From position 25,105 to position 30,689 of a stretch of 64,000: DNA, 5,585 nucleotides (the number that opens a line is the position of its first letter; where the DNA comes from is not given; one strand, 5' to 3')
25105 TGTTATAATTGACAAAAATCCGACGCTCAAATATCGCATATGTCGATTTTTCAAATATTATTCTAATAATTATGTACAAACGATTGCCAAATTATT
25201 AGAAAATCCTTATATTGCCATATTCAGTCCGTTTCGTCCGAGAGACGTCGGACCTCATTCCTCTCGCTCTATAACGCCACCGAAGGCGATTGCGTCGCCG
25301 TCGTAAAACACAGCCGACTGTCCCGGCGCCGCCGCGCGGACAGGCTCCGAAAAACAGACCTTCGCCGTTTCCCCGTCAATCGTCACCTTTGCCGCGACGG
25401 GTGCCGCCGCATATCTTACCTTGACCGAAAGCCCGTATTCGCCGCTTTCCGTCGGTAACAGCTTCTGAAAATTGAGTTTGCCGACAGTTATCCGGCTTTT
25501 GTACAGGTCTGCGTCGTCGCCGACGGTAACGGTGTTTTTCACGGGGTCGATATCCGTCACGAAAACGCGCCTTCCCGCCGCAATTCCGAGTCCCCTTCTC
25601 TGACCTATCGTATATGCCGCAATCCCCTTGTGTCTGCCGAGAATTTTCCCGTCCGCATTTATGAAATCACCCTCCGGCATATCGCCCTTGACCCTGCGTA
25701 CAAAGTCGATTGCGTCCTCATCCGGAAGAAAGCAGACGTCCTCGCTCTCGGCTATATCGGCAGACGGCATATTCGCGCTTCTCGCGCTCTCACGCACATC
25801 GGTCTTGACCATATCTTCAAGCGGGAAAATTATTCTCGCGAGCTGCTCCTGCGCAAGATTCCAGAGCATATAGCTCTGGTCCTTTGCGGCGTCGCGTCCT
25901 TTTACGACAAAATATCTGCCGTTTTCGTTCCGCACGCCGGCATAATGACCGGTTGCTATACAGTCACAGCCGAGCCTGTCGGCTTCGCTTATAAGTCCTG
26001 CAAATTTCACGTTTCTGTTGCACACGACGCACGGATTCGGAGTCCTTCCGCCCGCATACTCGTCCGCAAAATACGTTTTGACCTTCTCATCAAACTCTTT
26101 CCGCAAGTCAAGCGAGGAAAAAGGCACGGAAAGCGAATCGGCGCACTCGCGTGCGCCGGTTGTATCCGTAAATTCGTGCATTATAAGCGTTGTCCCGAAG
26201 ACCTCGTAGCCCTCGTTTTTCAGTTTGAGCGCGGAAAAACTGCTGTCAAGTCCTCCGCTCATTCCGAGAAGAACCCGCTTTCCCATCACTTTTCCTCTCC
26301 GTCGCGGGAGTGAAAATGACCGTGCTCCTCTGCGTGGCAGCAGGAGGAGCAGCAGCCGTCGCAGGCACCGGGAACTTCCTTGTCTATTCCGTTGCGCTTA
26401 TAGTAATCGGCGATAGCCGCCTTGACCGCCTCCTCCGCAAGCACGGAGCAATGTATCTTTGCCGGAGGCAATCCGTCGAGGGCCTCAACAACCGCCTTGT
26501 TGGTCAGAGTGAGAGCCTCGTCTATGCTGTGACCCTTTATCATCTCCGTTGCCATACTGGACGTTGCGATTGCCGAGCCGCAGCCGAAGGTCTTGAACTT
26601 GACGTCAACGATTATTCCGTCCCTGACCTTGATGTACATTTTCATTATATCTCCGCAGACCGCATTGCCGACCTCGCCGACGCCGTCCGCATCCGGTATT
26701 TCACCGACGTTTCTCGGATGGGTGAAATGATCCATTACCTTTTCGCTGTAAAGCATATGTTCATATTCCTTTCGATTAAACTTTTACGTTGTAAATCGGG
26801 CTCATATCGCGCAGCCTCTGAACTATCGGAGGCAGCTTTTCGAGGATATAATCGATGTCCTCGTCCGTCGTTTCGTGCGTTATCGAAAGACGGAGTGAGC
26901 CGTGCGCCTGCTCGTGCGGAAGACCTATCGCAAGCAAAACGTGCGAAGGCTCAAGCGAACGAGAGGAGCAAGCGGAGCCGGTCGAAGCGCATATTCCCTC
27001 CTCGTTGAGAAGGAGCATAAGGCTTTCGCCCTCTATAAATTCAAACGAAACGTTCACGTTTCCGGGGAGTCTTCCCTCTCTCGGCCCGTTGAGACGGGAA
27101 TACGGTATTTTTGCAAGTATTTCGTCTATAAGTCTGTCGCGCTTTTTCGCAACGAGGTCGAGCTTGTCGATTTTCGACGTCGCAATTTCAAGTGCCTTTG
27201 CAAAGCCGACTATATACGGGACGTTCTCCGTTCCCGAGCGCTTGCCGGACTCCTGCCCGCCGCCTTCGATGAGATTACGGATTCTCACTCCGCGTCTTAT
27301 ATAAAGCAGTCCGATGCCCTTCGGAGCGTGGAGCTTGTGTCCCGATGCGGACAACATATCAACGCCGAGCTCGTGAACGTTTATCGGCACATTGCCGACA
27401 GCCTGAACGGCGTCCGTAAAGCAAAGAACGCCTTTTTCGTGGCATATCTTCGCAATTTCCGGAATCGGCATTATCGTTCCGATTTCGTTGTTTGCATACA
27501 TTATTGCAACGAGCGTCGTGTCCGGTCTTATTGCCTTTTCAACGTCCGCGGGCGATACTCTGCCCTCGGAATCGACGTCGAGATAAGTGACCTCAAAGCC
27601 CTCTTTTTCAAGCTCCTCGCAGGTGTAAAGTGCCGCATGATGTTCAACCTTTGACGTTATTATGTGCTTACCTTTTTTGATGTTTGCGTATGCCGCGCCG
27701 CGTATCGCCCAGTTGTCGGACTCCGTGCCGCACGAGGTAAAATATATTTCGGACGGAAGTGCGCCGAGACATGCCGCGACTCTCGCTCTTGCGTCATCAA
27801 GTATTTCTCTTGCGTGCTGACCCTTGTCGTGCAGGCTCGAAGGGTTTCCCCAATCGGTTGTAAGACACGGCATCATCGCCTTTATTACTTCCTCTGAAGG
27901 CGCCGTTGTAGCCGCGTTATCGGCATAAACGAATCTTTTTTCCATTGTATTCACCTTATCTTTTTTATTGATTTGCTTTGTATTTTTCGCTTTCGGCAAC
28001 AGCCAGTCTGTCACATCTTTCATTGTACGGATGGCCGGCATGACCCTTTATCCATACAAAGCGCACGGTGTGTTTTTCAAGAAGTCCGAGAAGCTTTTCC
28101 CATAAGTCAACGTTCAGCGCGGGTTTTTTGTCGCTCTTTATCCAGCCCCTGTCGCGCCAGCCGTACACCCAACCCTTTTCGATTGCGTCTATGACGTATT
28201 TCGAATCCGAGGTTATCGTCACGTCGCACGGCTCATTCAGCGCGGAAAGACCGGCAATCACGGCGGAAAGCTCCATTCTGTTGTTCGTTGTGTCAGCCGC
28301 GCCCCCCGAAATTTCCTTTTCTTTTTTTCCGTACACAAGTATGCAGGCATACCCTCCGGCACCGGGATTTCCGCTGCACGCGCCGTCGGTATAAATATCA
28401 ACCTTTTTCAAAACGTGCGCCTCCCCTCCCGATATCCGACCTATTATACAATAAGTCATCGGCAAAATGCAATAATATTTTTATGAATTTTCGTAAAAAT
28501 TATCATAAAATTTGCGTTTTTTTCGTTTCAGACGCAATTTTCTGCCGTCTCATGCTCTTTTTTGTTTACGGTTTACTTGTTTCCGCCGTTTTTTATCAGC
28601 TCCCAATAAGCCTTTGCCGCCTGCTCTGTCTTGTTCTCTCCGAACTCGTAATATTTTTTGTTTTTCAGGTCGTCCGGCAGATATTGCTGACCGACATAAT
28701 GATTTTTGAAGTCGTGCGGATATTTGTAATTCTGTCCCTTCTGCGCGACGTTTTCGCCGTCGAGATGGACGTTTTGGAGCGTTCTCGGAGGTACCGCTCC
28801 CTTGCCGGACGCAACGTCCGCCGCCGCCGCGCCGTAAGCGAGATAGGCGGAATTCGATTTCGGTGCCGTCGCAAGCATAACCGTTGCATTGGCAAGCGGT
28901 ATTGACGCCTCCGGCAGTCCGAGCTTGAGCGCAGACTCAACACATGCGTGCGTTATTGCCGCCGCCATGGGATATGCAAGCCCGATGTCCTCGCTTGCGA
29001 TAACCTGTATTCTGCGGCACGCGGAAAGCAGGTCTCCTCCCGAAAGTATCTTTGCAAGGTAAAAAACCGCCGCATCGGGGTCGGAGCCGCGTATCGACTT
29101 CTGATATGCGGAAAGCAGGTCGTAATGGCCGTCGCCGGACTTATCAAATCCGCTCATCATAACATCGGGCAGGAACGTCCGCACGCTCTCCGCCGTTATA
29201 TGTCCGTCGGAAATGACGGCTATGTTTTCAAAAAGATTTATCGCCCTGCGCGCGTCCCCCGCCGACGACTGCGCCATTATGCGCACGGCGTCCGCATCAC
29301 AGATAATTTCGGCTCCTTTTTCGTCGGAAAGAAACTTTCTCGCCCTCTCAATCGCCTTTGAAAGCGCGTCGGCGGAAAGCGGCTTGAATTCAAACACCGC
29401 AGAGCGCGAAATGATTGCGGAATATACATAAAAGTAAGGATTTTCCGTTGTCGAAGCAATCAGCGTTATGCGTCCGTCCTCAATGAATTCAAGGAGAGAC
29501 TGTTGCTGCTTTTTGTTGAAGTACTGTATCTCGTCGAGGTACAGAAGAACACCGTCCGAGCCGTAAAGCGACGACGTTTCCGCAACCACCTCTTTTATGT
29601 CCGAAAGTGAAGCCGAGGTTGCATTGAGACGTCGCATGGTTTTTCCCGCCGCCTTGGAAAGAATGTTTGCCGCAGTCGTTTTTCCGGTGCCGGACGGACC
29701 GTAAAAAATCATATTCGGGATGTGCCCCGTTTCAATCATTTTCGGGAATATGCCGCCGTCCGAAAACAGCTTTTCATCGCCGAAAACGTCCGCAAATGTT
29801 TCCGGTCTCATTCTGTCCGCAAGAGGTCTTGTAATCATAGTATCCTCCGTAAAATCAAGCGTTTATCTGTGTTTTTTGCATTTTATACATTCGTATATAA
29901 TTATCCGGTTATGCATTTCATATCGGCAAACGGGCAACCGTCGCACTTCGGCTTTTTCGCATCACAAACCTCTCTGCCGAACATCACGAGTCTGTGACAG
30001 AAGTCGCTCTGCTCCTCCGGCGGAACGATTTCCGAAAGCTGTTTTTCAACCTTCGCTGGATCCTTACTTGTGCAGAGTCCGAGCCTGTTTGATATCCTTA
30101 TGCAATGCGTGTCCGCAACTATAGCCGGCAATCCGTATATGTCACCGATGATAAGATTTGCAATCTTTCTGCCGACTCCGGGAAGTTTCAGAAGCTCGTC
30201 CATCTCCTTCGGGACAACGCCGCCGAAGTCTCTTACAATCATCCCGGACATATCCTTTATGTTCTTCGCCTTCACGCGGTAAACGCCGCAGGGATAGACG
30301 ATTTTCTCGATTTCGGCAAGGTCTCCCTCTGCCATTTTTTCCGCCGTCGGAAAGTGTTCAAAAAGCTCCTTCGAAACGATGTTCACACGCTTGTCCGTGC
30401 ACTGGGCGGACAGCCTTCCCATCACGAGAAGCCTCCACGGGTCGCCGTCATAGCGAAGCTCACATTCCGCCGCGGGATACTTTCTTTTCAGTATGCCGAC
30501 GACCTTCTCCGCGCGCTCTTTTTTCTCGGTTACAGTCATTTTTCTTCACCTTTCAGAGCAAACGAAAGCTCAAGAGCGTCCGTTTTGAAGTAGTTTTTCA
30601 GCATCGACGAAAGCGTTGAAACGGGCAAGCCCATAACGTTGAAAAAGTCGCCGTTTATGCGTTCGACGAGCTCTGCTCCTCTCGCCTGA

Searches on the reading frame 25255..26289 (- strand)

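Call 5: search_protein_families(library=pfam, proteins=[window:25255-26289:-], max_evalue=0.001)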
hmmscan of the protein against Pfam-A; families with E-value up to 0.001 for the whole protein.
window:25255-26289:- (344 aa): 6 families
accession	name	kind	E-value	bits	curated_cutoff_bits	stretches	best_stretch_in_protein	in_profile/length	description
PF03054.22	tRNA_Me_trans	-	6.3e-55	186.4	20.6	1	4-189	1-201/202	tRNA methyl transferase HUP domain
PF20259.3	tRNA_Me_trans_M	-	1.6e-20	72.9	27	1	195-258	2-66/66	tRNA methyl transferase PRC-barrel domain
PF20258.4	tRNA_Me_trans_C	-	1.5e-14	54.5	20.6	1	266-340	3-77/77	Aminomethyltransferase beta-barrel domain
PF24167.1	DUF7411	-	2.4e-05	24.4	28.7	1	8-78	5-75/194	Family of unknown function (DUF7411)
PF02540.23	NAD_synthase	-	0.00043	19.9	21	0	4-64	19-83/242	NAD synthase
PF06508.19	QueC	-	0.00083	19.3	22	0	6-175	2-176/210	Queuosine biosynthesis protein QueC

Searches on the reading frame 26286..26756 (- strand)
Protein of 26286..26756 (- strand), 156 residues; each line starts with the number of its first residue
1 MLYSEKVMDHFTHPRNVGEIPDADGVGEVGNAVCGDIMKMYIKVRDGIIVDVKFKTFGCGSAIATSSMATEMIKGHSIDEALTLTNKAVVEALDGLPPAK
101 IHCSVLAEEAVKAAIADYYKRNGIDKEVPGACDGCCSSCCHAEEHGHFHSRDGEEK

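Call 5: search_protein_families(library=pfam, proteins=[window:26286-26756:-], max_evalue=0.001)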
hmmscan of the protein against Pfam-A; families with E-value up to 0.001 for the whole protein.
window:26286-26756:- (156 aa): 1 family
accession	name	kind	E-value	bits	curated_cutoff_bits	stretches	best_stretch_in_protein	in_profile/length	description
PF01592.21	NifU_N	-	1.6e-50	171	22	1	3-122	2-124/127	NifU-like N terminal domain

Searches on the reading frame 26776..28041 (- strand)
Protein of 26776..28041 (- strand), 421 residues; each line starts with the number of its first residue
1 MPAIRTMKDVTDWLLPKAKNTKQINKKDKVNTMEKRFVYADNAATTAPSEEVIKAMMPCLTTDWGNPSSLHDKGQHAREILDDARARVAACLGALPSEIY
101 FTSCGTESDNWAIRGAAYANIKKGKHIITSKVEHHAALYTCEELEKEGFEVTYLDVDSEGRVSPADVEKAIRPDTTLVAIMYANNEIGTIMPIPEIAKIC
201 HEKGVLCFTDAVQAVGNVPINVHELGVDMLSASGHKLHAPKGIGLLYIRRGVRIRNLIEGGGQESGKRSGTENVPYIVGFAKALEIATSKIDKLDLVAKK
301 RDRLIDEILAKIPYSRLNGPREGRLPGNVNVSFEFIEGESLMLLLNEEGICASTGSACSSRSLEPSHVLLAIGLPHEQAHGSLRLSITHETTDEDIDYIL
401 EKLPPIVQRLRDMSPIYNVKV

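Call 5: search_protein_families(library=pfam, proteins=[window:26776-28041:-], max_evalue=0.001)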
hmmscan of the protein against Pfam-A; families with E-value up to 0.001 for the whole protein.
window:26776-28041:- (421 aa): 5 families
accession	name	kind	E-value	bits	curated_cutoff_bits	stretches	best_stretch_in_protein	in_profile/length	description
PF00266.25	Aminotran_5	-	1.2e-87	294.8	21.5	1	38-398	1-370/371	Aminotransferase class-V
PF01041.23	DegT_DnrJ_EryC1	-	3.3e-10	40.2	19.8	1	117-217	58-152/360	DegT/DnrJ/EryC1/StrS aminotransferase family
PF01053.26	Cys_Met_Meta_PP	-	2.3e-07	30.2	27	1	111-236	78-198/381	Cys/Met metabolism PLP-dependent enzyme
PF01212.27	Beta_elim_lyase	-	9.8e-07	28.8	27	1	98-248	49-211/288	Beta-eliminating lyase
PF00155.27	Aminotran_1_2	-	0.00026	20.7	19.7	0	79-211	42-186/361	Aminotransferase class I and II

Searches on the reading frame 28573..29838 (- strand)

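Call 5: search_protein_families(library=pfam, proteins=[window:28573-29838:-], max_evalue=0.001)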
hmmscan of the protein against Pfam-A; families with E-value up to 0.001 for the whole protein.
window:28573-29838:- (421 aa): 11 families
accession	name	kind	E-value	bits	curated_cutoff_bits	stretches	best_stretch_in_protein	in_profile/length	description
PF12002.13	MgsA_C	-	7.4e-59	198.8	27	1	251-415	1-166/167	MgsA AAA+ ATPase C terminal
PF16193.11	AAA_assoc_2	-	3.8e-17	62.8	34.3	1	177-250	4-81/81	AAA C-terminal domain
PF00004.35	AAA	-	1.4e-09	38.9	21.2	1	43-148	1-125/131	ATPase family associated with various cellular activities (AAA)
PF05496.18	RuvB_N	-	2e-08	34.6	27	1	10-128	1-117/159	Holliday junction DNA helicase RuvB P-loop domain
PF14532.12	Sigma54_activ_2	-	2.7e-07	31.3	25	1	45-132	26-109/138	Sigma-54 interaction domain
PF07728.20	AAA_5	-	2.2e-05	24.9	22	1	42-132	1-103/139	AAA domain (dynein-related subfamily)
PF00158.32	Sigma54_activat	-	2.3e-05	24.6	20.2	0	94-132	92-130/168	Sigma-54 interaction domain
PF01078.27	Mg_chelatase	-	5e-05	23.2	20.3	0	96-133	108-144/207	Magnesium chelatase, subunit ChlI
PF13173.12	AAA_14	-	0.00025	21.5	27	1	43-155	5-124/129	AAA domain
PF07724.20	AAA_2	-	0.00073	20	27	0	41-129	4-106/166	AAA domain (Cdc48 subfamily)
PF07726.17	AAA_3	-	0.00076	19.8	27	0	45-136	4-103/131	ATPase family associated with various cellular activities (AAA)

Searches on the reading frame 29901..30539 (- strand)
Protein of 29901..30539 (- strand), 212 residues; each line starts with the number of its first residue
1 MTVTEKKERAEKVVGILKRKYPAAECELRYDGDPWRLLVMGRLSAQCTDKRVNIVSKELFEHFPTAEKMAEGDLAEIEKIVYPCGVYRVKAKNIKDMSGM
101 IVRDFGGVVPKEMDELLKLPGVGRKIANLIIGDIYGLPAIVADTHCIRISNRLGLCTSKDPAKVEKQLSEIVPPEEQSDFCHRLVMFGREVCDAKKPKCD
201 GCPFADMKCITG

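Call 5: search_protein_families(library=pfam, proteins=[window:29901-30539:-], max_evalue=0.001)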
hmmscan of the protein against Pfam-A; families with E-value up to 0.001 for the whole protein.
window:29901-30539:- (212 aa): 3 families
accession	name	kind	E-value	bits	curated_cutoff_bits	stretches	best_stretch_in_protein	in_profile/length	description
PF00730.31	HhH-GPD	-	6.8e-25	87.9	26.2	1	43-174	5-108/108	HhH-GPD superfamily base excision DNA repair protein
PF00633.29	HHH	-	4.3e-07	29.9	24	1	105-131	2-28/30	Helix-hairpin-helix motif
PF10576.14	EndIII_4Fe-2S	-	0.00018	22.1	20.5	1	192-206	1-15/17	Iron-sulfur binding domain of endonuclease III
